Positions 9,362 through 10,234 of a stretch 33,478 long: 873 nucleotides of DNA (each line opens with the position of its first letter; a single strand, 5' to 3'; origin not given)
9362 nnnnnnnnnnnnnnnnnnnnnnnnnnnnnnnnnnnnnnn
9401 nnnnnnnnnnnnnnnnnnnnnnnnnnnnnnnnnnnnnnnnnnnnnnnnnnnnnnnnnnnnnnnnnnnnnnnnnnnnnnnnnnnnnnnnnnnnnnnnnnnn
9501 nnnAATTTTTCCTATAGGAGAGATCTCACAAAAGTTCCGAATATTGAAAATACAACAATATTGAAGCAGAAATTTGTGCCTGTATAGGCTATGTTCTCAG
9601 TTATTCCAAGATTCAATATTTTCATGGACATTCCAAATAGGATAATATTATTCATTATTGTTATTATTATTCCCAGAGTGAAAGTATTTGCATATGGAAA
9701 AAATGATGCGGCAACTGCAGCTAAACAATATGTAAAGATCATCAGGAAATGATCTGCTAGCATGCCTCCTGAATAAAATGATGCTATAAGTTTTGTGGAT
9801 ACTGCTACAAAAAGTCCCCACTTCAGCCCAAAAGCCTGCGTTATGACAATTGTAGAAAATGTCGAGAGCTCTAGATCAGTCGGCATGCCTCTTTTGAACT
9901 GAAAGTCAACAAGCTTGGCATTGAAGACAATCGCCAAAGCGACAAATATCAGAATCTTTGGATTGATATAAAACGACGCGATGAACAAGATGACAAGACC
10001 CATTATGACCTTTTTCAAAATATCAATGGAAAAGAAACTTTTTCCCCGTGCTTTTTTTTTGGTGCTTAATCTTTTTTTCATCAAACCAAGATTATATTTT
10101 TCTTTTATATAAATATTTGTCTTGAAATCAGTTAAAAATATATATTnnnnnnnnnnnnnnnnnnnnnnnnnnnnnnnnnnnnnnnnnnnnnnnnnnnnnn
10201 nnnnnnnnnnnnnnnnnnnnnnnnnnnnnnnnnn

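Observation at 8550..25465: Candidate integrated 'giant surface protein + tailoring' island (glycosylation, glycan synthesis, disulfide handling)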

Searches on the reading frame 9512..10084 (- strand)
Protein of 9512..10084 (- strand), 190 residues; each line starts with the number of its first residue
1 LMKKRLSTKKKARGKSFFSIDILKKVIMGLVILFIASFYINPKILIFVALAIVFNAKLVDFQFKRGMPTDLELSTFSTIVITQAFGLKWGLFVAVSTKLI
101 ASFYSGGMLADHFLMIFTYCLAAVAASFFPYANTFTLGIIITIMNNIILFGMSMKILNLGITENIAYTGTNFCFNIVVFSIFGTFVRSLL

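Call 4: search_protein_families(library=pfam, proteins=[window:9512-10084:-], max_evalue=0.01)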
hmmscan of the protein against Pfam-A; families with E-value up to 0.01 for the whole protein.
window:9512-10084:- (190 aa): 0 families

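Call 9: search_protein_families(library=ncbifam, proteins=[window:9512-10084:-], max_evalue=0.1)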
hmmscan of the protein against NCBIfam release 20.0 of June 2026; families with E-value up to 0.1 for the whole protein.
window:9512-10084:- (190 aa): 0 families

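Call 81: search_protein_families(library=pfam, proteins=[window:9512-10084:-], max_evalue=1)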
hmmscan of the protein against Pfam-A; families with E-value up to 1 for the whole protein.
window:9512-10084:- (190 aa): 0 families
